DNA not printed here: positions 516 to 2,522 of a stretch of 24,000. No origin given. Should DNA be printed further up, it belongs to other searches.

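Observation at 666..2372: Thermosome paralogue with degenerate ATP-site motifs and a His-rich (nickel-binding-like) C-terminal tail, a few kb from the urease locus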

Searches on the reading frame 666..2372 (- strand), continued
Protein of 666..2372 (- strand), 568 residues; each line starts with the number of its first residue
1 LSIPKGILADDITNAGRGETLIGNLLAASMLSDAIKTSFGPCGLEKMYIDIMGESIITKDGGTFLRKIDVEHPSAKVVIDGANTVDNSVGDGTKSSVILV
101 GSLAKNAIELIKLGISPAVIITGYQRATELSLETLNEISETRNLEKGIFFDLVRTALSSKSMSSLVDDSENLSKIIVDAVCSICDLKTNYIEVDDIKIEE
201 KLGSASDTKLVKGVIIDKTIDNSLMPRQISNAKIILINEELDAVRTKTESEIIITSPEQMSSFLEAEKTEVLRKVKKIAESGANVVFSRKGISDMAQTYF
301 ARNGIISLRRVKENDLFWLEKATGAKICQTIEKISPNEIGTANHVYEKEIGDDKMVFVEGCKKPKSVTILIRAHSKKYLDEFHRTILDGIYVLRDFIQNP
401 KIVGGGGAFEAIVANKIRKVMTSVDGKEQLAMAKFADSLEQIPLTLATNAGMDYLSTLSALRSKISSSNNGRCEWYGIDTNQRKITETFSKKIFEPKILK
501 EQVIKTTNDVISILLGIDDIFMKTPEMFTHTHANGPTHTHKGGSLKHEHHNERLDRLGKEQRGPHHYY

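Call 40: find_homologous_proteins(query=A1)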
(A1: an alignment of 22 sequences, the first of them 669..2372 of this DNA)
Query A1 (22 sequences) (568 aa, profile of the alignment): 4388 proteins with E <= 0.001 among 8000 candidates; the best 120 are listed.
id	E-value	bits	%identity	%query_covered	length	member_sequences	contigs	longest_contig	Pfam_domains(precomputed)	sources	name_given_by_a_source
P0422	3.0e-295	998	56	99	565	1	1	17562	PF00118.30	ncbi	ncbi:MAG: thermosome subunit alpha [Nitrosopumilaceae archaeon]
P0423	3.0e-295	998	56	99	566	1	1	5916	PF00118.30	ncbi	ncbi:MAG: thermosome subunit alpha [Nitrosopumilaceae archaeon]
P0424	3.6e-295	998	56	100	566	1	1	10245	PF00118.30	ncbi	ncbi:MAG: thermosome subunit alpha [Nitrosopumilaceae archaeon]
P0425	9.2e-295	997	56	99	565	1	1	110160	PF00118.30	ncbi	ncbi:MAG: thermosome subunit alpha [Nitrosopumilaceae archaeon]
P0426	9.3e-294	994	56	99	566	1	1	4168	PF00118.30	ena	-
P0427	1.8e-293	993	56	99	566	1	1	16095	PF00118.30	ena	-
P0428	1.9e-293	992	56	99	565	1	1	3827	PF00118.30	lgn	-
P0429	9.8e-292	987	55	100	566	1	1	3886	PF00118.30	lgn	-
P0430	2.1e-291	986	55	100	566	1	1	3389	PF00118.30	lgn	-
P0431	2.3e-291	986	55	100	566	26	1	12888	PF00118.30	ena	-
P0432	5.2e-291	984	55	100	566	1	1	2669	PF00118.30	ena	-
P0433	9.8e-291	984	55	99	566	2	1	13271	PF00118.30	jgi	-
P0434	1.2e-290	983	55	100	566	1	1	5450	PF00118.30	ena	-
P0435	1.4e-290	983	55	100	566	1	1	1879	PF00118.30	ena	-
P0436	2.0e-290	983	55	100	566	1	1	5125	PF00118.30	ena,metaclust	metaclust:\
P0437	3.7e-290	982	55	100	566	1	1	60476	PF00118.30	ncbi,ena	-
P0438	1.7e-289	979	54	99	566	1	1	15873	PF00118.30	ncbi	-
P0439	1.9e-289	979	55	100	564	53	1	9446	PF00118.30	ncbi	-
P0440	2.1e-289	979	55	99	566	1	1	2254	PF00118.30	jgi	-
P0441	5.9e-289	978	55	99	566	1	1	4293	PF00118.30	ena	-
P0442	1.4e-288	976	54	100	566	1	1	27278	PF00118.30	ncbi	-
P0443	1.4e-288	976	54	100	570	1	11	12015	PF00118.30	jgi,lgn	jgi:thermosome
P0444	1.4e-288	976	54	100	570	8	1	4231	PF00118.30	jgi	jgi:chaperonin GroEL (HSP60 family)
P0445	5.5e-288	974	54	100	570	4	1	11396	PF00118.30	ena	-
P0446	5.8e-288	974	54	100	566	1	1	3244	PF00118.30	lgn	-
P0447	6.0e-288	974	54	100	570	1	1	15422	PF00118.30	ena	-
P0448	5.8e-287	971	54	100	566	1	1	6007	PF00118.30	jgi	-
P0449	2.6e-286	969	55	97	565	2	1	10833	PF00118.30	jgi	-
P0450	2.8e-286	969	54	100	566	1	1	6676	PF00118.30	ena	-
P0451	8.4e-286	967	55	99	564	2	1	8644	PF00118.30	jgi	-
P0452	4.9e-285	965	53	100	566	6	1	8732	PF00118.30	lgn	-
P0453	5.2e-285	965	51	100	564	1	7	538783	PF00118.30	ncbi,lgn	-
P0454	7.8e-285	964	54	97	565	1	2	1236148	PF00118.30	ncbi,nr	ncbi:MAG: thermosome subunit [Thaumarchaeota archaeon]|nr:thermosome subunit [Nitrososphaerota archa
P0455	1.6e-284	963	54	99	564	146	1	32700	PF00118.30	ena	-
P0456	2.0e-284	963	51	100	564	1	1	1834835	PF00118.30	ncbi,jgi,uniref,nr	ncbi:thermosome subunit alpha [Candidatus Nitrosotenuis sp. DW1]|uniref:thermosome subunit alpha n=1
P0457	4.4e-284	962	52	99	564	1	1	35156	PF00118.30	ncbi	-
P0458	5.3e-284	961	54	100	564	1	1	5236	PF00118.30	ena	-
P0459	6.4e-284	961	53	96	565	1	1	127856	PF00118.30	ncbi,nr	ncbi:MAG TPA: thermosome subunit beta [Nitrosopumilaceae archaeon]|nr:thermosome subunit beta [Nitro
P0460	1.0e-283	960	52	100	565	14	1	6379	PF00118.30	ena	-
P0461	1.1e-283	960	52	100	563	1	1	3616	PF00118.30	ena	-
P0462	2.8e-283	959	53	100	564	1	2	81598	PF00118.30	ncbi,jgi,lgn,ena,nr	ncbi:MAG: thermosome subunit [Nitrosarchaeum sp.]|nr:thermosome subunit [Nitrosarchaeum sp.]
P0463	4.0e-283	958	51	100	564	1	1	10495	PF00118.30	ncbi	-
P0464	4.6e-283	958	52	100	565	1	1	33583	PF00118.30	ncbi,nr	ncbi:MAG: thermosome subunit [Thaumarchaeota archaeon]|nr:thermosome subunit [Nitrososphaerota archa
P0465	5.1e-283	958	53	96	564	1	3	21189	PF00118.30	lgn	-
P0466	6.1e-283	958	53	96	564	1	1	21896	PF00118.30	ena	-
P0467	6.3e-283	958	53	100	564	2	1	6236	PF00118.30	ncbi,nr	ncbi:MAG TPA: thermosome subunit alpha [Candidatus Nitrosotenuis sp.]|nr:thermosome subunit alpha [C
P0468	6.3e-283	958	52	100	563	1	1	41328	PF00118.30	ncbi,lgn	ncbi:MAG: thermosome subunit alpha [Nitrosopumilaceae archaeon]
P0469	7.1e-283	958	51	99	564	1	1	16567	PF00118.30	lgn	-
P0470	7.8e-283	957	53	100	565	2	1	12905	PF00118.30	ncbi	-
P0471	9.0e-283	957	52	100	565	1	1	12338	PF00118.30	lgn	-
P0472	9.1e-283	957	51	100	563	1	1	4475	PF00118.30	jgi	-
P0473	1.4e-282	957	51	100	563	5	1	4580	PF00118.30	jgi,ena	jgi:chaperonin GroEL (HSP60 family)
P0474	2.0e-282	956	53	100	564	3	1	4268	PF00118.30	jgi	jgi:chaperonin GroEL (HSP60 family)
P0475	2.0e-282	956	52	100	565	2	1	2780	PF00118.30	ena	-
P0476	2.1e-282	956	52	100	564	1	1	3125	PF00118.30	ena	-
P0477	2.2e-282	956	52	100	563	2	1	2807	PF00118.30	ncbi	-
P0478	2.3e-282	956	53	96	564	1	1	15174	PF00118.30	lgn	-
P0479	2.8e-282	956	52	100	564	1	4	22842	PF00118.30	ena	-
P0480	2.9e-282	956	53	100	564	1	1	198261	PF00118.30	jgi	-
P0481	5.1e-282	955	54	96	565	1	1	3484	PF00118.30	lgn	-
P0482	5.3e-282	955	51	100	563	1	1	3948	PF00118.30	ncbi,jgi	-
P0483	5.4e-282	955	52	100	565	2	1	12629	PF00118.30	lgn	-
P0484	5.7e-282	955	52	100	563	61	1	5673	PF00118.30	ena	-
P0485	6.4e-282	954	51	100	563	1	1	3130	PF00118.30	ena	-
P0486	6.6e-282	954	54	96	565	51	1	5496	PF00118.30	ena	-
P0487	7.3e-282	954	54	96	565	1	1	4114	PF00118.30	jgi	jgi:chaperonin GroEL (HSP60 family)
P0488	9.4e-282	954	51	100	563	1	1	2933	PF00118.30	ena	-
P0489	1.2e-281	954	53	96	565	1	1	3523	PF00118.30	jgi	jgi:archaeal chaperonin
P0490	1.2e-281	954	54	96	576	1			PF00118.30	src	-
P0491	1.4e-281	953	52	100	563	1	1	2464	PF00118.30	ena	-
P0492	1.5e-281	953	55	97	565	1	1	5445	PF00118.30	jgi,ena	-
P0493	1.5e-281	953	51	100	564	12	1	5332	PF00118.30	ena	-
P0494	1.6e-281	953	53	96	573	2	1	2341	PF00118.30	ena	-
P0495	1.7e-281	953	53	96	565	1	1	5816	PF00118.30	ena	-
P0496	1.7e-281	953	52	100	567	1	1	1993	PF00118.30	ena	-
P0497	1.9e-281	953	52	100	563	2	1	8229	PF00118.30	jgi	-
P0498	2.2e-281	953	51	100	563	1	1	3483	PF00118.30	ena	-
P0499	2.4e-281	953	52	100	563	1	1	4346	PF00118.30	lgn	-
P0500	2.6e-281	952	51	100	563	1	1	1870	PF00118.30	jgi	-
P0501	2.7e-281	952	54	96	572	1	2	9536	PF00118.30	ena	-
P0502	2.8e-281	952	51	100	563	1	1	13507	PF00118.30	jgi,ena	-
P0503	3.0e-281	952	52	100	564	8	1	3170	PF00118.30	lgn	-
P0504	3.0e-281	952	52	100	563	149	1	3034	PF00118.30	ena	-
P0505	3.2e-281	952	53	100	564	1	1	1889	PF00118.30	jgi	jgi:archaeal chaperonin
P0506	3.9e-281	952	51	100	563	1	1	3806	PF00118.30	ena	-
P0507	4.0e-281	952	55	96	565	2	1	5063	PF00118.30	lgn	-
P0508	4.4e-281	952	51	100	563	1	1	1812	PF00118.30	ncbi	-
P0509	4.7e-281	952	51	100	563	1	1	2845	PF00118.30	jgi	-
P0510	4.9e-281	952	54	96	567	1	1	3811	PF00118.30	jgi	jgi:thermosome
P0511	5.3e-281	951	51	100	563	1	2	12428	PF00118.30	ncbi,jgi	-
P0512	5.5e-281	951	52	100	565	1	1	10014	PF00118.30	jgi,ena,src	-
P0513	5.8e-281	951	53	100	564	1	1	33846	PF00118.30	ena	-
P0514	6.4e-281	951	51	100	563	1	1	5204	PF00118.30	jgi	-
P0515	6.5e-281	951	51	100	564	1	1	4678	PF00118.30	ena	-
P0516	6.9e-281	951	53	100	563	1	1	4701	PF00118.30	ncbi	ncbi:MAG: thermosome subunit alpha [Nitrososphaerota archaeon]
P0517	7.1e-281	951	54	96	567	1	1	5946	PF00118.30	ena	-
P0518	7.3e-281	951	51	100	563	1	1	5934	PF00118.30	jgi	-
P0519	7.4e-281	951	51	100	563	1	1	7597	PF00118.30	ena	-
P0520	7.8e-281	951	52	100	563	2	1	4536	PF00118.30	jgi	jgi:chaperonin GroEL (HSP60 family)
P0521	8.1e-281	951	51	100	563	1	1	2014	PF00118.30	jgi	-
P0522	8.3e-281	951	53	97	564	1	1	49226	PF00118.30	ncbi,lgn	ncbi:MAG: thermosome subunit alpha [Nitrosotalea sp.]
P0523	8.4e-281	951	51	100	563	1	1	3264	PF00118.30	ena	-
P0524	8.5e-281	951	51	100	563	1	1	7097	PF00118.30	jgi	-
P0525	8.5e-281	951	54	97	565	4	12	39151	PF00118.30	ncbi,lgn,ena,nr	ncbi:MAG TPA: thermosome subunit beta [Candidatus Nitrosotalea sp.]|nr:thermosome subunit [Nitrososp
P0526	8.9e-281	951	52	100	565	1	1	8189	PF00118.30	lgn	-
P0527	9.6e-281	951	51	100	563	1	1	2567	PF00118.30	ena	-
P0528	9.6e-281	951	51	100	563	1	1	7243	PF00118.30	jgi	-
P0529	1.0e-280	950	53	99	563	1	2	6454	PF00118.30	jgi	-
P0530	1.1e-280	950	51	100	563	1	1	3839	PF00118.30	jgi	-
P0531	1.2e-280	950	51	100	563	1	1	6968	PF00118.30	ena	-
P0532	1.3e-280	950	54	97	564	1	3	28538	PF00118.30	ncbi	-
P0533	1.3e-280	950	51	100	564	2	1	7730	PF00118.30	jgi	-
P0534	1.3e-280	950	52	100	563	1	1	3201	PF00118.30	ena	-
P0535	1.3e-280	950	54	97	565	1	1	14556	PF00118.30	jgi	-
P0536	1.6e-280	950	52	100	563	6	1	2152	PF00118.30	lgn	-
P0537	1.6e-280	950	51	100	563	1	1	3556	PF00118.30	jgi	-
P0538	2.1e-280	949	51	99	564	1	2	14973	PF00118.30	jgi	jgi:chaperonin GroEL (HSP60 family)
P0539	2.2e-280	949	51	100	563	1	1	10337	PF00118.30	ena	-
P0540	2.2e-280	949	51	100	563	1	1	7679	PF00118.30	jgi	-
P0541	2.3e-280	949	51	99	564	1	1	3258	PF00118.30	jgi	-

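Call 49: predict_structure(alignment_id=A2)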
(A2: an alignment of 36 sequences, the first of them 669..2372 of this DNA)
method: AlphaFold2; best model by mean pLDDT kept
length: 568 residues; sequences in the alignment: 36
mean_pLDDT: 79.3   pTM: 0.77
mean pLDDT of the five models: 79.3, 78.9, 78.7, 77.8, 75.1
residues with pLDDT >= 90: 228; 70-90: 209; 50-70: 60; < 50: 71
segments of 3 or more residues with pLDDT < 50: 1-16, 246-249, 469-471, 520-532, 535-568
pLDDT, mean of each block of 10 residues (from residue 1): 28 46 85 78 56 58 68 83 80 89 95 88 95 93 92 83 55 90 88 88 85 92 93 91 53 73 82 91 93 89 93 91 89 89 92 89 80 81 84 94 92 92 85 96 91 93 76 76 86 92 94 75 43 47 39 38 33
secondary structure, 60 per line:
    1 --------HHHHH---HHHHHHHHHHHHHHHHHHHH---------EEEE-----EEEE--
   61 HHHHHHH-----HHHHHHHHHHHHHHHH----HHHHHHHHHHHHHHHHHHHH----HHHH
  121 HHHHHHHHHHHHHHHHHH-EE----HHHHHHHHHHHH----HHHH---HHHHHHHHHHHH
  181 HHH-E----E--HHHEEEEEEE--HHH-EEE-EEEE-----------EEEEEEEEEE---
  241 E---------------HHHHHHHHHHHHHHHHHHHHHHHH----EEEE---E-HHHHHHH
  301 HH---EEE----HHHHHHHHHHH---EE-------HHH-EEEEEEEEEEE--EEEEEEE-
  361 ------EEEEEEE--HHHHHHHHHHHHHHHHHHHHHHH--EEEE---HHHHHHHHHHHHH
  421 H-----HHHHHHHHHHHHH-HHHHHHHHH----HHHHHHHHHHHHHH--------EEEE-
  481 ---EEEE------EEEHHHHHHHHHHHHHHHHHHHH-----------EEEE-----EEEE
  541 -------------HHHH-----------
elements in order: H9-13 H17-36 E46-49 E55-58 H61-67 H73-88 H93-112 H117-138 H146-157 H162-165 H169-183 E196-202 E209-211 E213-216 E228-237 H257-280 E285-288 H294-302 E306-308 H313-323 E340-350 E353-359 E367-373 H376-398 E401-404 H408-421 H427-439 H441-449 H454-467 E476-479 E484-487 E494-496 H497-516 E528-531 E537-540 H554-557

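Call 57: search_protein_families(library=pfam, proteins=[L059:429-1370:-, L059:2757-3182:+, L059:3228-4067:-, L059:7244-7771:-, L059:11913-12329:-, L059:12793-13227:+, L059:13448-14536:-, L059:14564-15145:-, L059:15225-16295:-, L059:17114-17959:+], max_evalue=0.001)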
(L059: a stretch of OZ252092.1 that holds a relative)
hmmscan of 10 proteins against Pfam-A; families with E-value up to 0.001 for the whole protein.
L059:429-1370:- (313 aa): 1 family
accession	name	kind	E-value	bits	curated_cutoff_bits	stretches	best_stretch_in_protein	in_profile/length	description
PF01916.23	DS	-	7.4e-96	321.3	27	1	22-306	2-287/288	Deoxyhypusine synthase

L059:2757-3182:+ (141 aa): 1 family
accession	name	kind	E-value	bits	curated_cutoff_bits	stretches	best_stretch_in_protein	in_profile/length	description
PF00582.32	Usp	-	1.4e-28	100.7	24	1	6-141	2-141/141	Universal stress protein family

L059:3228-4067:- (279 aa): 1 family
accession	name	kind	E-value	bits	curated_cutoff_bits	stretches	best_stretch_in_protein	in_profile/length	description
PF03824.22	NicO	-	1.1e-05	25.3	27.7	1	50-267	8-238/287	High-affinity nickel-transport protein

L059:7244-7771:- (175 aa): 0 families

L059:11913-12329:- (138 aa): 0 families

L059:12793-13227:+ (144 aa): 1 family
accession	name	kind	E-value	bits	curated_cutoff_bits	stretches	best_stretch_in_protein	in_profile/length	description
PF00582.32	Usp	-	5.3e-09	37.2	24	1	1-142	1-140/141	Universal stress protein family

L059:13448-14536:- (362 aa): 0 families

L059:14564-15145:- (193 aa): 0 families

L059:15225-16295:- (356 aa): 0 families

L059:17114-17959:+ (281 aa): 1 family
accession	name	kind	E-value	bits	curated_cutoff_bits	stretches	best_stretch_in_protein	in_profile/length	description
PF01259.24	SAICAR_synt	-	5.2e-65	219.9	20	1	11-240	2-228/233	SAICAR synthetase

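Call 58: search_protein_families(library=pfam, proteins=[L010:674-2770:-, L010:3220-3972:-, L010:9011-9523:+, L010:11951-12889:-, L010:13236-13538:-, L010:15038-16084:+, L010:19103-20044:-, L010:20126-20836:-, L010:20846-21499:-, L010:513-947:+], max_evalue=0.001)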
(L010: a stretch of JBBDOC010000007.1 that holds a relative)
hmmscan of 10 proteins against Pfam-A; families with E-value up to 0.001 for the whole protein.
L010:674-2770:- (698 aa): 6 families
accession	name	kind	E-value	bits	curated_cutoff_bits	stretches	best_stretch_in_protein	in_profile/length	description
PF13549.11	ATP-grasp_5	-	4.4e-84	281.7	27.6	1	477-697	2-220/221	ATP-grasp domain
PF13607.11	Succ_CoA_lig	-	4.4e-54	182.4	27.4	1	154-292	2-138/138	Succinyl-CoA ligase like flavodoxin domain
PF13380.12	CoA_binding_2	-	8.2e-22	78.3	22.8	1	11-135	2-115/116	CoA binding domain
PF02629.25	CoA_binding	-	4.7e-10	40.5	22.3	1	9-99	3-97/97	CoA binding domain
PF19045.5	Ligase_CoA_2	-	9.5e-10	39.2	23.7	1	304-448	2-153/162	Ligase-CoA domain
PF08442.15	ATP-grasp_2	-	7.2e-06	26.2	29.5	1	484-590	1-110/202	ATP-grasp domain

L010:3220-3972:- (250 aa): 2 families
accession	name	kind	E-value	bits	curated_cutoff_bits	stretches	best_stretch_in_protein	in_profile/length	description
PF13386.12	DsbD_2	-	9.2e-06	26.1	24.9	1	73-234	41-197/199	Cytochrome C biogenesis protein transmembrane region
PF03824.22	NicO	-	3.4e-05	23.8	27.7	1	23-208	10-205/287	High-affinity nickel-transport protein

L010:9011-9523:+ (170 aa): 0 families

L010:11951-12889:- (312 aa): 1 family
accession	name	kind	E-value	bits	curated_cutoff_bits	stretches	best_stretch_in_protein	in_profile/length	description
PF01916.23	DS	-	8.8e-102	340.7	27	1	21-306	1-287/288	Deoxyhypusine synthase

L010:13236-13538:- (100 aa): 7 families
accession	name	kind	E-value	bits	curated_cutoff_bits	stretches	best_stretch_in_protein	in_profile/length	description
PF01022.26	HTH_5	-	1.7e-08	34.6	22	1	23-67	3-47/47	Bacterial regulatory protein, arsR family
PF12840.13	HTH_20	-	3.2e-06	27.5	27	1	23-67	5-50/51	Helix-turn-helix domain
PF25213.1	HVO_A0261_N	-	6.7e-05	23.1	35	1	23-79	12-68/86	HVO_A0261 N-terminal domain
PF21476.4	PF0610-like_N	-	9e-05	23.1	33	1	24-61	3-40/50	PF0610-like, N-terminal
PF14947.12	HTH_45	-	0.00015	22.1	25.5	1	27-75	11-59/77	Winged helix-turn-helix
PF25212.1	HVO_A0114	-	0.00016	21.9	27.6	1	23-68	23-69/84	HVO_A0114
PF13412.12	HTH_24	-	0.00029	20.8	21.9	1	24-66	5-48/48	Winged helix-turn-helix DNA-binding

L010:15038-16084:+ (348 aa): 3 families
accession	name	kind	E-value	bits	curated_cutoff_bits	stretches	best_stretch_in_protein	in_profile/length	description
PF04101.22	Glyco_tran_28_C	-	4.3e-16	59.8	22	1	198-297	3-113/166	Glycosyltransferase family 28 C-terminal domain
PF13528.12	Glyco_trans_1_3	-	8.4e-05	22.3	25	0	13-123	11-122/322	Glycosyl transferase family 1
PF13692.12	Glyco_trans_1_4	-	0.00013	22.7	27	0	210-308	17-132/142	Glycosyl transferases group 1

L010:19103-20044:- (313 aa): 1 family
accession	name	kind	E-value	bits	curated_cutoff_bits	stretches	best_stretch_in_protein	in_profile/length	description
PF03706.18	LPG_synthase_TM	-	2.2e-38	132.9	33.4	1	14-300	8-302/302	Lysylphosphatidylglycerol synthase TM region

L010:20126-20836:- (236 aa): 2 families
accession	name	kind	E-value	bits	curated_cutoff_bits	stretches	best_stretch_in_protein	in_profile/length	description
PF00535.33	Glycos_transf_2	-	1.7e-18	67.6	23.3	1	6-172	1-165/168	Glycosyl transferase family 2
PF13641.12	Glyco_tranf_2_3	-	3.9e-09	37.3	27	1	5-127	3-127/230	Glycosyltransferase like family 2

L010:20846-21499:- (217 aa): 3 families
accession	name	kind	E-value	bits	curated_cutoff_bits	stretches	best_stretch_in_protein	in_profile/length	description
PF01370.27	Epimerase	-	2.6e-30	106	20.9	1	2-143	97-240/240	NAD dependent epimerase/dehydratase family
PF16363.11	GDP_Man_Dehyd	-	5.1e-24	85.8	27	1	11-204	120-331/332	GDP-mannose 4,6 dehydratase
PF02719.21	Polysacc_synt_2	-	0.0003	20.5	20.2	1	45-177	133-263/293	Polysaccharide biosynthesis protein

L010:513-947:+ (144 aa): 0 families
